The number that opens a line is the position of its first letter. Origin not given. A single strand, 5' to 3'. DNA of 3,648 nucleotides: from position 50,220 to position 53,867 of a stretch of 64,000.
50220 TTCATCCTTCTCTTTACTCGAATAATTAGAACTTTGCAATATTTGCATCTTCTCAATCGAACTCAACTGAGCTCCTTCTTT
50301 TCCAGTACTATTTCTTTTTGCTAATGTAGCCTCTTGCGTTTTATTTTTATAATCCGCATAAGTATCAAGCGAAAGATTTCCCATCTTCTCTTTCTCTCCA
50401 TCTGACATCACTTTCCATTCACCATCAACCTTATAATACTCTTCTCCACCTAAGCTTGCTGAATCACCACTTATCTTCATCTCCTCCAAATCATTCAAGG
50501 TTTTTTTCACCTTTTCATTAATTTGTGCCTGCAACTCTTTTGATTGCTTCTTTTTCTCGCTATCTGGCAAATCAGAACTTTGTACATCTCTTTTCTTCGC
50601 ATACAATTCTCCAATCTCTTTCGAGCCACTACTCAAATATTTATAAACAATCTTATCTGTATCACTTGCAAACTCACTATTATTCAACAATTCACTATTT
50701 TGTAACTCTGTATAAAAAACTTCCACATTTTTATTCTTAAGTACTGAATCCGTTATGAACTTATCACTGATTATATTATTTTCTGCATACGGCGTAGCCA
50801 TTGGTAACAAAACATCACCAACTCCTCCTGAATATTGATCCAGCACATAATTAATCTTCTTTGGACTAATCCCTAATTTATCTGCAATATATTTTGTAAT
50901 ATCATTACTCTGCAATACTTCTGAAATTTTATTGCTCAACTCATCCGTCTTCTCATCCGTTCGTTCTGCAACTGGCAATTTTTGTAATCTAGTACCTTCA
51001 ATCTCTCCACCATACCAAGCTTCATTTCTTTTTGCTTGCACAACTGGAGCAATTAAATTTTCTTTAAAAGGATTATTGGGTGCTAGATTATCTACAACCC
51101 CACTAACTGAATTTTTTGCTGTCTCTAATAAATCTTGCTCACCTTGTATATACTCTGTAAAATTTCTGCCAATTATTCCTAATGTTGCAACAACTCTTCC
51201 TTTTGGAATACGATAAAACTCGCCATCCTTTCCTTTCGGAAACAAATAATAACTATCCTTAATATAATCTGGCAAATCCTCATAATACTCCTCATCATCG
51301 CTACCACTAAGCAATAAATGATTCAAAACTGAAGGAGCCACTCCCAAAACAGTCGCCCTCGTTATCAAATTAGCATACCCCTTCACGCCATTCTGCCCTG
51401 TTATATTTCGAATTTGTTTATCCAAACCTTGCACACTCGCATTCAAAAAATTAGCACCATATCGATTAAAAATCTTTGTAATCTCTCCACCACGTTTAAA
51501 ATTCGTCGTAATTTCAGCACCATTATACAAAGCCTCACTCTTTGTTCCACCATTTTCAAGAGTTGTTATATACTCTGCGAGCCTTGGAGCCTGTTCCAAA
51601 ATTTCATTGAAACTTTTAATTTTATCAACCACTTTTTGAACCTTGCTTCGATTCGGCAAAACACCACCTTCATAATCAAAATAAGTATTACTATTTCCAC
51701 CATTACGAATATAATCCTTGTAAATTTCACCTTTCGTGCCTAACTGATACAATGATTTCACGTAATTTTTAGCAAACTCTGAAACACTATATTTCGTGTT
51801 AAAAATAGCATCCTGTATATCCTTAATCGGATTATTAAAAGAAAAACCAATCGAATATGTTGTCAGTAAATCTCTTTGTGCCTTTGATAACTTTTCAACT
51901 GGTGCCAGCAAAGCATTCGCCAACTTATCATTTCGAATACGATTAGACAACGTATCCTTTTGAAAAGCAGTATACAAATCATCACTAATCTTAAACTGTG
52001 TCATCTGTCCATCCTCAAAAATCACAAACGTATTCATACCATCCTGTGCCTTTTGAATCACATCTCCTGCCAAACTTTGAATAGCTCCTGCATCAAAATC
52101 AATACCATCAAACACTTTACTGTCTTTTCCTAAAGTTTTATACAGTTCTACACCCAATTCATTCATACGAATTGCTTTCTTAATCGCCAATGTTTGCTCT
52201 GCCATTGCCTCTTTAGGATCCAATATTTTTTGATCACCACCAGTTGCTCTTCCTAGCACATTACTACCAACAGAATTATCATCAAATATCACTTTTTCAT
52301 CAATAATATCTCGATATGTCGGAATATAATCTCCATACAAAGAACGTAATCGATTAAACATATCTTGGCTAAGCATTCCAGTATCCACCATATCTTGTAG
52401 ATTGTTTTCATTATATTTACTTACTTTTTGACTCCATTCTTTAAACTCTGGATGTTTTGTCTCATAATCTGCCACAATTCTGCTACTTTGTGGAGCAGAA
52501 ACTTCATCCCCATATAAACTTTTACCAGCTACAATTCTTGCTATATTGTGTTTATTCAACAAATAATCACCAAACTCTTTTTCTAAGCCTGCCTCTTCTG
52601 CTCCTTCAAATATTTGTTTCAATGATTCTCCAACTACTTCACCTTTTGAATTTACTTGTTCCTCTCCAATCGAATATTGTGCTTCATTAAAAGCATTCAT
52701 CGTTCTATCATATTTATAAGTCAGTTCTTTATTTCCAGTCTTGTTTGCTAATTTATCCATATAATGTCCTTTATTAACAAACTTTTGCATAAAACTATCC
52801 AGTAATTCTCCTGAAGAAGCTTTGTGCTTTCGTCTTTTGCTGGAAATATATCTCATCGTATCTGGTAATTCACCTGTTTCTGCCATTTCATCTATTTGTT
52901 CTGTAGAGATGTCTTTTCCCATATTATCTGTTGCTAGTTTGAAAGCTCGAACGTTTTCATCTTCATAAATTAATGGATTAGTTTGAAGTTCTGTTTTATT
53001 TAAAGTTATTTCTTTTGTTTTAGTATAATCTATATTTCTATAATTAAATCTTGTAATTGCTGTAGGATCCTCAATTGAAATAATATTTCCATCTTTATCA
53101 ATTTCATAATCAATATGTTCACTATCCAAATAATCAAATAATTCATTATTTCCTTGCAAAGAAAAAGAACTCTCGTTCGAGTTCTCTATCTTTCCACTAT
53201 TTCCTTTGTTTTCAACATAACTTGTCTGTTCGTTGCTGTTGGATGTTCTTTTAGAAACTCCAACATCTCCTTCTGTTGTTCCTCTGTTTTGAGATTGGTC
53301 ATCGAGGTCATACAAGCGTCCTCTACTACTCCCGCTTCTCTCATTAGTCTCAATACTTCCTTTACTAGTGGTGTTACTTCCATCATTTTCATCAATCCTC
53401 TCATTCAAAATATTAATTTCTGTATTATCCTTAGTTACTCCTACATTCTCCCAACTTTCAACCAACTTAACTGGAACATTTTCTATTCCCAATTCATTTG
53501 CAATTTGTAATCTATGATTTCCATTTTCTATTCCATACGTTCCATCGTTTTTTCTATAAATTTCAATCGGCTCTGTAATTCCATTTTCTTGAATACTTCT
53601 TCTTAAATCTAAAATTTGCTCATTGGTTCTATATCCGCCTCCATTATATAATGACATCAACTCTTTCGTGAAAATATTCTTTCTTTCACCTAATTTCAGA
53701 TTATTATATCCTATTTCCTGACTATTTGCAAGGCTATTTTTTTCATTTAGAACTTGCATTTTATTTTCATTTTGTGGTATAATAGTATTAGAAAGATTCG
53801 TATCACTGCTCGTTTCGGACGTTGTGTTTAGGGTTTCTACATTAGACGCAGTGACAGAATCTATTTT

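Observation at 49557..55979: Giant 2140-aa polyvalent-type protein where a tape measure would normally sit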

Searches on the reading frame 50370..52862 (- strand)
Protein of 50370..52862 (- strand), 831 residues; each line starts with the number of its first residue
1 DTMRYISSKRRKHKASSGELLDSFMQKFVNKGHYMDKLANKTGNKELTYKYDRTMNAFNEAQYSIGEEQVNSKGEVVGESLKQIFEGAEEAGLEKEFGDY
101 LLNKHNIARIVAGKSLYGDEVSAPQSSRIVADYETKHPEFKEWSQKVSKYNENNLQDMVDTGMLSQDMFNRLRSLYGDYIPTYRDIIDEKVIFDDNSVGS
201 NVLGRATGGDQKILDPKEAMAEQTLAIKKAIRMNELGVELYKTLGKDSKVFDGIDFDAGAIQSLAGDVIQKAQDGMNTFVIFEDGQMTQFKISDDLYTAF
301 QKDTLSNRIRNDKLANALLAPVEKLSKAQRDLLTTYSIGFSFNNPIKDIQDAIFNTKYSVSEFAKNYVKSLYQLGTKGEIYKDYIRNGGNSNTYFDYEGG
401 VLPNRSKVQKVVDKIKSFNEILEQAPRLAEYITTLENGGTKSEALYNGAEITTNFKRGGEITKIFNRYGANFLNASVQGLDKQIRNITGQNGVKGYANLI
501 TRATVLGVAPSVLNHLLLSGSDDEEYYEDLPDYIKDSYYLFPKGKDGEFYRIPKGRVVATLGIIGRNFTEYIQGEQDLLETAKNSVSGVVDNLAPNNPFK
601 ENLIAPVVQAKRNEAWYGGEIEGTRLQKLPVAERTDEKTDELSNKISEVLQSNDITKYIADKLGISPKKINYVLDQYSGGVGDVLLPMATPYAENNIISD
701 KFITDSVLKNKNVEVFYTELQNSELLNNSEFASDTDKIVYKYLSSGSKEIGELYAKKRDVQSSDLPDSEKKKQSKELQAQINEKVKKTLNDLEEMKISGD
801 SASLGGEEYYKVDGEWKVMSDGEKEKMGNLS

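Call 38: predict_structure(alignment_id=A1)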
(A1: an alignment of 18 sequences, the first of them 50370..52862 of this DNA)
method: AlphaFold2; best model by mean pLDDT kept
length: 831 residues; sequences in the alignment: 18
mean_pLDDT: 74.3   pTM: 0.71
mean pLDDT of the five models: 74.3, 72.9, 72.1, 66.0, 65.6
residues with pLDDT >= 90: 115; 70-90: 471; 50-70: 160; < 50: 85
segments of 3 or more residues with pLDDT < 50: 1-13, 185-210, 247-267, 392-405, 693-695, 828-831
pLDDT, mean of each block of 10 residues (from residue 1): 43 61 84 88 89 87 90 93 90 91 88 73 87 96 94 92 87 81 49 39 37 76 86 89 64 36 45 66 78 77 62 71 76 67 72 81 89 90 89 37 45 70 87 94 91 80 78 75 68 58 65 66 75 80 78 76 76 74 71 54 73 64 69 71 80 78 81 73 58 53 77 81 81 85 84 74 74 84 87 81 81 75 56 36
secondary structure, 60 per line:
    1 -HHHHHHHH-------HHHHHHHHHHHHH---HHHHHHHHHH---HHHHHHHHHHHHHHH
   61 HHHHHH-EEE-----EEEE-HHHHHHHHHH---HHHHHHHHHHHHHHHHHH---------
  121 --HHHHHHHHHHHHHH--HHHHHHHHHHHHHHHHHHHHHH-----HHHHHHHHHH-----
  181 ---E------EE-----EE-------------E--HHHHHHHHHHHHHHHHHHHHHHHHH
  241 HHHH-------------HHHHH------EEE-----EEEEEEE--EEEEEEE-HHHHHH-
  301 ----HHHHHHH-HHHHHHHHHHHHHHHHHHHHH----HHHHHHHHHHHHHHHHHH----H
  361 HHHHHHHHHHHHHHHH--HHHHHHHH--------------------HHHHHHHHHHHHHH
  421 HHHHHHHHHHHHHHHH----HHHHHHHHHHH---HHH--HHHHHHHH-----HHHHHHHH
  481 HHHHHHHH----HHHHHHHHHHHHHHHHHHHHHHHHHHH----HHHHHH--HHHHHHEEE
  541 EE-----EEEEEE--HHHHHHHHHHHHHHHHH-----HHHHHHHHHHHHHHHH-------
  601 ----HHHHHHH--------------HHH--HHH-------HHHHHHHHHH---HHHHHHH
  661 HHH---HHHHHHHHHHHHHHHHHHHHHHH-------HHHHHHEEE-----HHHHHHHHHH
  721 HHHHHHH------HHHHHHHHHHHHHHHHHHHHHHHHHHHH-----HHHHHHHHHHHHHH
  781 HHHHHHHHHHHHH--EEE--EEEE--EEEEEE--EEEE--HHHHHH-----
elements in order (helices of 4 or more, strands of 3 or more residues): H2-9 H17-29 H33-42 H46-66 E68-70 E76-79 H81-90 H94-111 H123-136 H139-160 H166-175 H216-244 H258-262 E269-271 E277-283 E286-292 H294-299 H305-311 H313-333 H338-355 H360-376 H379-386 H407-436 H441-451 H460-467 H473-488 H493-519 H524-529 H532-537 E538-542 E548-553 H556-572 H578-593 H605-611 H641-650 H654-663 H667-689 H697-702 E703-705 H711-727 H734-761 H767-793 E796-798 E801-804 E807-812 E815-818 H821-826

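Call 40: fold_search(model_id=the predicted structure, library=pdb)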
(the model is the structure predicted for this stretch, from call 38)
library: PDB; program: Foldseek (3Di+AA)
matches with E <= 10: 76; with E <= 0.001: 0
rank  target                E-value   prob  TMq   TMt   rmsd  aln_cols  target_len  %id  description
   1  8b21_A                1.1e+00  0.06  0.10  0.11  29.9       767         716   10  Time-resolved structure of K+-dependent Na+-PPase from Thermotoga maritima 0-60-seconds post reaction initiation with  (released 2024-01-17)
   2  9ed4_A                1.2e+00  0.03  0.08  0.05  31.9       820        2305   12  A composite map of mTORC1-Rag-Ragultor-4EBP1 on membrane (released 2025-09-10)
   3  8sr8_A                1.9e+00  0.04  0.10  0.07  27.1       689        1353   11  Cryo-EM structure of TRPM2 chanzyme in the presence of EDTA (apo state) (released 2024-05-08)
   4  6ghj_A                1.9e+00  0.03  0.08  0.11  24.4       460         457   12  PepTSt in complex with tripeptide Phe-Ala-Gln (released 2018-09-19)
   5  8glv_Mm               1.9e+00  0.02  0.07  0.02  49.4       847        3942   10  96-nm repeat unit of doublet microtubules from Chlamydomonas reinhardtii flagella (released 2023-05-31)
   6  9lqu_A                1.9e+00  0.04  0.07  0.13  23.4       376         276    9  Cryo-EM structure of the JN241-9-bound state 1a of APLNR homodimer (released 2026-02-04)
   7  9lqx_A                1.9e+00  0.03  0.05  0.10  23.5       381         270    9  Cryo-EM structure of the JN241-9-bound state 1c of APLNR homodimer (released 2026-02-04)
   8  5ng5_C                2.1e+00  0.03  0.07  0.11  30.4       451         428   14  multi-drug efflux; membrane transport; RND superfamily; Drug resistance (released 2017-04-19)
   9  8srg_A                2.3e+00  0.04  0.09  0.06  27.9       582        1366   12  Cryo-EM structure of TRPM2 chanzyme in the presence of Magnesium, Adenosine monophosphate, and Ribose-5-phosphate (released 2024-05-15)
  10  5oxn                  2.4e+00  0.02  0.06  0.09  25.7       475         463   11  PepTSt in complex with dipeptide Phe-Ala (released 2018-02-21)
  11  9k93                  2.6e+00  0.07  0.07  0.17  19.5       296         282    8  Cryo-EM structure of human signal peptide peptidase like 2A (SPPL2a) in complex with L685,458 (released 2025-10-29)
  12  5oxm                  2.6e+00  0.01  0.06  0.09  25.7       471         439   11  PepTSt in complex with dipeptide Asp-Glu (released 2018-02-21)
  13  9lqw_A                2.8e+00  0.02  0.05  0.10  23.6       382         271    9  Cryo-EM structure of the JN241-9-bound state 1b of APLNR homodimer (released 2026-02-04)
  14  7d10_A                2.8e+00  0.02  0.07  0.11  23.6       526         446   12  Human NKCC1 (released 2021-04-14)
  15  9j9z_A                2.9e+00  0.03  0.09  0.11  24.0       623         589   11  Cryo-EM structure of Outward state Anhydromuropeptide permease (AmpG) complex with GlcNAc-1,6-anhMurNAc (released 2025-07-16)
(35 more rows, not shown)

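Call 42: fold_search(model_id=the predicted structure, library=viral)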
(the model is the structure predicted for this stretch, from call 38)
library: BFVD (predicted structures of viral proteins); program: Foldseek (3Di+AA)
matches with E <= 10: 263; with E <= 0.001: 71
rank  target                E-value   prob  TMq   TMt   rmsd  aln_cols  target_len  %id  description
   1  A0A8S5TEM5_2          2.5e-63  1.00  0.87  0.64   4.2       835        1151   43  Large polyvalent protein associated domain 38 [Siphoviridae sp. ct1yA16]
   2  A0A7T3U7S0            1.4e-25  1.00  0.73  0.50   6.5       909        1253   17  (no name in the UniProt tables at hand)
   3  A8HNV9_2              1.8e-25  1.00  0.71  0.47   8.2       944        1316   16  (no name in the UniProt tables at hand)
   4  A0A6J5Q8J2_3          4.3e-25  1.00  0.71  0.56   6.3       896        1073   18  RelA/SpoT [uncultured Caudovirales phage]
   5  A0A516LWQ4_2          8.0e-25  1.00  0.71  0.62   8.0       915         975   18  (no name in the UniProt tables at hand)
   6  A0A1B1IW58            1.8e-24  1.00  0.70  0.43   6.8       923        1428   17  (no name in the UniProt tables at hand)
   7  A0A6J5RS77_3          2.2e-24  1.00  0.72  0.51   5.9       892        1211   17  Uncharacterized protein [uncultured Caudovirales phage]
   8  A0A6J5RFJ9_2          2.7e-24  1.00  0.72  0.50   6.6       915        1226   16  Large polyvalent protein associated domain-containing protein [uncultured Caudovirales phage]
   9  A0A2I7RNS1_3          5.5e-24  1.00  0.68  0.56   7.5       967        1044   18  (no name in the UniProt tables at hand)
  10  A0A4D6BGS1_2          1.9e-23  1.00  0.70  0.43   7.3       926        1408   18  (no name in the UniProt tables at hand)
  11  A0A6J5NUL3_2          2.7e-23  1.00  0.67  0.61   7.3       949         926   17  Uncharacterized protein [uncultured Caudovirales phage]
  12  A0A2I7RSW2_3          4.1e-23  1.00  0.72  0.56   8.1       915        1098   19  (no name in the UniProt tables at hand)
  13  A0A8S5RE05            5.9e-23  1.00  0.72  0.46   6.7       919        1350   18  Type I restriction enzyme Methylase [virus sp. ctqq75]
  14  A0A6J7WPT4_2          5.9e-23  1.00  0.69  0.49   9.1       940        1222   16  Large polyvalent protein associated domain-containing protein [uncultured Caudovirales phage]
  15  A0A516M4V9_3          6.2e-22  1.00  0.71  0.55   7.1       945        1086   17  (no name in the UniProt tables at hand)
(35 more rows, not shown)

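Call 61: find_related_loci(query=window:50370-52862:-, collection=genome_contigs, flank=10000)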
Query window:50370-52862:- (831 aa) in genome_contigs; peptide patterns used: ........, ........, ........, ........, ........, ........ (x = any residue, [..] = any of these).
143 stretches matched a pattern; 1 encode a relative of the query (tblastn E <= 1e-3); 1 distinct loci.
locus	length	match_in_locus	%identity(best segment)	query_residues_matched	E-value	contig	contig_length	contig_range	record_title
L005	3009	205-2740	84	1-831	0e+0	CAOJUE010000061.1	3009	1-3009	MAG TPA_asm: uncultured Eubacteriales bacterium isolate SRR17684624_bin.66_metawrap_v1.3_MAG genome assembly, contig: NO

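Call 84: search_protein_representatives(alignment_id=A1)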
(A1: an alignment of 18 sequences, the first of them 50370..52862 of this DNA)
Query: 18 sequences, 824 profile positions. Proteins with E-value up to 0.001 (for the whole library): 25483; up to 1e-10: 22907; up to 1e-30: 17308. The best 150 are listed.
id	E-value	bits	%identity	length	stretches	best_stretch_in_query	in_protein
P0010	0.0e+00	1098.0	-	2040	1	2-822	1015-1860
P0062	0.0e+00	1086.8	-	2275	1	2-823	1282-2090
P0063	0.0e+00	1071.1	-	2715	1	4-823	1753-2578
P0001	0.0e+00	1064.4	-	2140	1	3-823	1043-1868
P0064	0.0e+00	1063.5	-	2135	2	3-823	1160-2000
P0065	0.0e+00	1060.2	-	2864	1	3-813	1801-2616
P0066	0.0e+00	1055.5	-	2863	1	3-823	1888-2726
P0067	0.0e+00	1054.7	-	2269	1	2-823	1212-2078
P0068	0.0e+00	1052.6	-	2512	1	3-823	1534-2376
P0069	0.0e+00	1051.6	-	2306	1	3-822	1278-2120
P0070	0.0e+00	1050.6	-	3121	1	2-813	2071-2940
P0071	0.0e+00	1049.9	-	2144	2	2-822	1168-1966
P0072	0.0e+00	1048.2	-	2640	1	3-816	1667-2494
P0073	0.0e+00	1044.9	-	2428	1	3-816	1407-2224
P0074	0.0e+00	1044.7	-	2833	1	3-823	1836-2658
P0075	0.0e+00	1044.3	-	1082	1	3-821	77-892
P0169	4.2e-293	991.4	-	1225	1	3-822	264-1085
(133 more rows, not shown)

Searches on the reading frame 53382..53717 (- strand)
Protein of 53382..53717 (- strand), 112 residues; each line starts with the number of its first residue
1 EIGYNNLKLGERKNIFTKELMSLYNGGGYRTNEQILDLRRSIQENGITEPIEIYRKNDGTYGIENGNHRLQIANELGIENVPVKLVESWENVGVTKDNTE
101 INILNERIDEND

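Call 49: search_solved_structures(query=A4, max_evalue=1, show_alignments=2)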
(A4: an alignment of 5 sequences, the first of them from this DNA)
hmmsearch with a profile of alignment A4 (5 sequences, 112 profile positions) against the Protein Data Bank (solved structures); distinct sequences matched with E-value up to 1: 16.
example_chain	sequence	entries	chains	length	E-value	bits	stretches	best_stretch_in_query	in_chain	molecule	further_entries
7o0n_A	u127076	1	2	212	2.1e-07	34.1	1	29-85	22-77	ParB family protein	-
7bnk_A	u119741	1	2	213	2.2e-07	34.1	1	29-85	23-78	ParB family protein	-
7bnr_A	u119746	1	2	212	2.9e-07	33.7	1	29-85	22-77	ParB family protein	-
7nfu_A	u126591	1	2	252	4.3e-07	33.1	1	10-84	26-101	Nucleoid occlusion protein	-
7ng0_A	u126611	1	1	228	5.7e-07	32.7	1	10-84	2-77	Nucleoid occlusion protein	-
6t1f_A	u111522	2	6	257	4.5e-06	29.9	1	31-86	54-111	Chromosome-partitioning protein ParB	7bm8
6sdk_A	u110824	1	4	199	9.8e-05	25.5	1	12-85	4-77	Stage 0 sporulation protein J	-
7ol9_A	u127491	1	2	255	0.00012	25.2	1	11-84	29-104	Nucleoid occlusion protein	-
5uje_A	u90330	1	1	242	0.00017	24.7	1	35-86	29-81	SbnI protein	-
1vz0_A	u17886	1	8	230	0.00028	24.1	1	31-84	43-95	Chromosome-partitioning protein Spo0J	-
5ujd_A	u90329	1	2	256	0.00074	22.7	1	35-88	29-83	Siderophore biosynthesis protein SbnI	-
6nr6_A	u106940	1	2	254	0.00076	22.7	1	35-88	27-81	Bifunctional transcriptional regulator/O-phospho-L-serine synthase SbnI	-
6ky4_A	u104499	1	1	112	0.00083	22.6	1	31-85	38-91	Sulfiredoxin, chloroplastic/mitochondrial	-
4umk_A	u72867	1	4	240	0.0024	21.1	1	31-85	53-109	PROBABLE CHROMOSOME-PARTITIONING PROTEIN PARB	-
8qa8_A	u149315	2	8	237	0.17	15.1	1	31-100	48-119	Transcriptional repressor protein KorB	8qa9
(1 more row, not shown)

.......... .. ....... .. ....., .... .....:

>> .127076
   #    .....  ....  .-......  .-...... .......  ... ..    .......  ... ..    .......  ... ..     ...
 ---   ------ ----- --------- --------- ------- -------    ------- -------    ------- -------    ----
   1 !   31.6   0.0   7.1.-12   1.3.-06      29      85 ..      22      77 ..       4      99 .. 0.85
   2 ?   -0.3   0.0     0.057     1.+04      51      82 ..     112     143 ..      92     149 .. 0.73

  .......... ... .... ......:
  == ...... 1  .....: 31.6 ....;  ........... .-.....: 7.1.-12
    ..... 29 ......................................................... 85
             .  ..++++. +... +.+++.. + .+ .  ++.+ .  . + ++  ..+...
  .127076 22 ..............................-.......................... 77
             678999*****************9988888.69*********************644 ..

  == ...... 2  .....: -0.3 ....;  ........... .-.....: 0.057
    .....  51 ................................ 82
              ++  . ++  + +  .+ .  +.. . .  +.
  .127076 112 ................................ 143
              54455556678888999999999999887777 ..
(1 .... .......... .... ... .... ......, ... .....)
